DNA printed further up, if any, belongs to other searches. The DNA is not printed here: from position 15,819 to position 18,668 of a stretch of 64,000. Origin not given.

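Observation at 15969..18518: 849-aa secreted protein combining CWB2 cell-wall-binding repeats, a long coiled coil and a cupredoxin-like C-terminal domain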

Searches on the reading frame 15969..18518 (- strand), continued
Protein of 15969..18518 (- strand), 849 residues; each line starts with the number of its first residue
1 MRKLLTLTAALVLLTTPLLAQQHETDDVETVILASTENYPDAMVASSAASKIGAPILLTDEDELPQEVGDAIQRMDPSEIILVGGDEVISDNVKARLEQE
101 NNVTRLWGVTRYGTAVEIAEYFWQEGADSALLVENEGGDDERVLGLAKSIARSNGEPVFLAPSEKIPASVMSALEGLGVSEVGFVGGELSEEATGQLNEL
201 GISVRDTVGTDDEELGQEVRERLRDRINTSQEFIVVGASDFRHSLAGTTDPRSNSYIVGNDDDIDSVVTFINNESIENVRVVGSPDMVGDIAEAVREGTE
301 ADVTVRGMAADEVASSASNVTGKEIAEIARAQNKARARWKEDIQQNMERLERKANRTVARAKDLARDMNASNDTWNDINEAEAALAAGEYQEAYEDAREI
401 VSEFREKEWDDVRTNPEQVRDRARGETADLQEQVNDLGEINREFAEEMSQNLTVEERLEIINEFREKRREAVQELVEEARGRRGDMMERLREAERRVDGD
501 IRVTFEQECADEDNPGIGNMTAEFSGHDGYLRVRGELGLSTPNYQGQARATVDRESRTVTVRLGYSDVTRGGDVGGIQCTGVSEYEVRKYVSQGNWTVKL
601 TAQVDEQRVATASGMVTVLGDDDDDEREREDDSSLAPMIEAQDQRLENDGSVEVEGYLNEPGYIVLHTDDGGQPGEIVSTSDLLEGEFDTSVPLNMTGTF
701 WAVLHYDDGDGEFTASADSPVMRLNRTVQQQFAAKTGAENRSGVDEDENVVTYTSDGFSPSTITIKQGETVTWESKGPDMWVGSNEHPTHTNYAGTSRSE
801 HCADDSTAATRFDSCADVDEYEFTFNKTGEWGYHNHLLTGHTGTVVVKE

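Call 28: find_related_loci(query=A1, collection=genome_contigs, flank=8000)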
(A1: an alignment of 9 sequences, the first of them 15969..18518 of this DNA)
Query A1 (849 aa) in genome_contigs; peptide patterns used: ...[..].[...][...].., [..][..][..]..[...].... (x = any residue, [..] = any of these).
209 stretches matched a pattern; 189 encode a relative of the query (tblastn E <= 1e-3); the best 80 are kept; 80 distinct loci.
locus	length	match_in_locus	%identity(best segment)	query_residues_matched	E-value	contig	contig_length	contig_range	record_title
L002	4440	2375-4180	44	26-626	6e-142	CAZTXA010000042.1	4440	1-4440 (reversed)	MAG TPA_asm: uncultured archaeon isolate binchicken_co207_348 genome assembly, contig: NODE_31206_length_4440_cov_20.604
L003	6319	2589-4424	44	3-618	2e-137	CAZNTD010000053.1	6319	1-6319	MAG TPA_asm: uncultured archaeon isolate binchicken_co207_111 genome assembly, contig: NODE_16988_length_6319_cov_9.0252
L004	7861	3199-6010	43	23-848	7e-132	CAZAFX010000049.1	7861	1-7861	MAG TPA_asm: uncultured archaeon isolate SRP185896_co2_172 genome assembly, contig: NODE_12759_length_7861_cov_3.519857,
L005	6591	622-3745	40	2-618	1e-125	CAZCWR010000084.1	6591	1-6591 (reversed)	MAG TPA_asm: uncultured archaeon isolate binchicken_co207_255 genome assembly, contig: NODE_15860_length_6591_cov_5.3229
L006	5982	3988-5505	41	3-489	2e-100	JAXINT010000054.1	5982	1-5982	MAG: Candidatus Asbonarchaeaceae archaeon isolate DAL-9Gt_90_72C1R c_000000007984, whole genome shotgun sequence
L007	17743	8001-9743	38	1-631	3e-99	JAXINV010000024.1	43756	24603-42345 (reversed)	MAG: Candidatus Asbonarchaeum danakilense isolate DAL-WCL_45_84C1R c_000000000467, whole genome shotgun sequence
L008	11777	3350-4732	37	16-484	1e-75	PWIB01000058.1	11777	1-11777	MAG: Candidatus Aenigmatarchaeota archaeon isolate T1Sed10_105 T1-Sed10-C5923, whole genome shotgun sequence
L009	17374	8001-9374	31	20-482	4e-67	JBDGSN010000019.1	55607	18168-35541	MAG: Candidatus Nanohaloarchaea archaeon isolate DAL-WCL_22_80C3R DAL-WCL_22_80C3R_19, whole genome shotgun sequence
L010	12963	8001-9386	30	1-461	4e-53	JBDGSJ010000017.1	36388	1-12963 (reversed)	MAG: Candidatus Nanohaloarchaea archaeon isolate DAL-WCL_22_74C1R DAL-WCL_22_74C1R_17, whole genome shotgun sequence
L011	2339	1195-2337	35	16-403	1e-51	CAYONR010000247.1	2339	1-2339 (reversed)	MAG TPA_asm: uncultured Halanaerobiaceae bacterium isolate SRP201947_co1_116 genome assembly, contig: NODE_68835_length_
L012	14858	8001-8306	63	747-848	1e-37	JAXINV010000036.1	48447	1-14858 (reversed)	MAG: Candidatus Asbonarchaeum danakilense isolate DAL-WCL_45_84C1R c_000000000113_partial_24853_73300, whole genome shot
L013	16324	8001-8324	53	742-848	2e-31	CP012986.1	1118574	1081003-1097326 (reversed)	Nanohaloarchaea archaeon SG9, complete genome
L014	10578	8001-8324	54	744-849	3e-30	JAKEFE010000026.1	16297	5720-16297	MAG: Candidatus Parcubacteria bacterium isolate PMV_2.56 PMV_2.56.k101_1809802, whole genome shotgun sequence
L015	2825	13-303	54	749-848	1e-29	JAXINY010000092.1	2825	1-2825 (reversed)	MAG: Candidatus Asbonarchaeaceae archaeon isolate DAL-Ass_36_69C3R c_000000025523, whole genome shotgun sequence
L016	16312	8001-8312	54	734-837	5e-29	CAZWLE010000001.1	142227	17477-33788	MAG TPA_asm: uncultured Candidatus Saccharibacteria bacterium isolate SRP292972_co3_120 genome assembly, contig: NODE_15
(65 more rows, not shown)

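Call 51: list_cluster_members(proteins=[P0001, P0124, P0025])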
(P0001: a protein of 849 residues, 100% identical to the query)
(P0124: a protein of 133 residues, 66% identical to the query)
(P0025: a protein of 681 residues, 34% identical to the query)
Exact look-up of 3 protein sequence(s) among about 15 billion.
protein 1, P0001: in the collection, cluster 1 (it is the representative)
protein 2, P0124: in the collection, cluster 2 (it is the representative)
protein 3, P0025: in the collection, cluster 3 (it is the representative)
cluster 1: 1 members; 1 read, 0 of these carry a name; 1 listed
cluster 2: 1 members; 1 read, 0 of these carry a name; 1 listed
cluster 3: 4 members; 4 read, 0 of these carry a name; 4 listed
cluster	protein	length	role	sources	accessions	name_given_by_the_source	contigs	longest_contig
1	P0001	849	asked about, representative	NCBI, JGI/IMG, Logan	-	-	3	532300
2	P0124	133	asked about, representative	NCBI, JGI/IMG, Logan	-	-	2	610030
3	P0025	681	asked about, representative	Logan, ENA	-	-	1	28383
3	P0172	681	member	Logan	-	-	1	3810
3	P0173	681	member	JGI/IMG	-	-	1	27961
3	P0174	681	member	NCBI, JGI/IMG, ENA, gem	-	-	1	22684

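Call 61: find_encoding_contigs(protein=P0025, flank=8000, max_places=2)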
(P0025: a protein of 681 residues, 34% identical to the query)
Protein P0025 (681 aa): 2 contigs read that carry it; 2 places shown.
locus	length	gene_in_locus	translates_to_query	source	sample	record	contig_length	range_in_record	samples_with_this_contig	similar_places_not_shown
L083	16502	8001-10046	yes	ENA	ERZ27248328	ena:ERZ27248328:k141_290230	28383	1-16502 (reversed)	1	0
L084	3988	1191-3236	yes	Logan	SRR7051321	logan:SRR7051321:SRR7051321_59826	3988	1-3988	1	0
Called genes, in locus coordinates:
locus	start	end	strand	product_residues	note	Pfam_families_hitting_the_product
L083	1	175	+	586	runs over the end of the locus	PF23545:Zn_ribbon_HMPTM, PF04055:Radical_SAM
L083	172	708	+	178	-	PF01558:POR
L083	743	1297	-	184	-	PF02577:BFN_dom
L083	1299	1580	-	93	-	PF00708:Acylphosphatase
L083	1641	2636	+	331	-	PF01380:SIS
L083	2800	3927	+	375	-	PF22025:ThiI_fer, PF02926:THUMP, PF01171:ATP_bind_3 (faint), PF02568:ThiI, PF06508:QueC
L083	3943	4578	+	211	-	-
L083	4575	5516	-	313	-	PF01808:AICARFT_IMPCHas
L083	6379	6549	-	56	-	-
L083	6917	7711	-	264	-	PF01193:RNA_pol_L, PF01000:RNA_pol_A_bac, PF13187:Fer4_9 (faint), PF00037:Fer4 (weak), PF13237:Fer4_10 (weak), PF12838:Fer4_7 (weak)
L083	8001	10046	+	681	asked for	PF04122:CW_binding_2, PF14346:DUF4398 (faint)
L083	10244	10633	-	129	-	-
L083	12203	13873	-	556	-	-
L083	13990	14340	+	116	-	-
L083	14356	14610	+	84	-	-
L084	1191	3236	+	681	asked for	PF04122:CW_binding_2, PF14346:DUF4398 (faint)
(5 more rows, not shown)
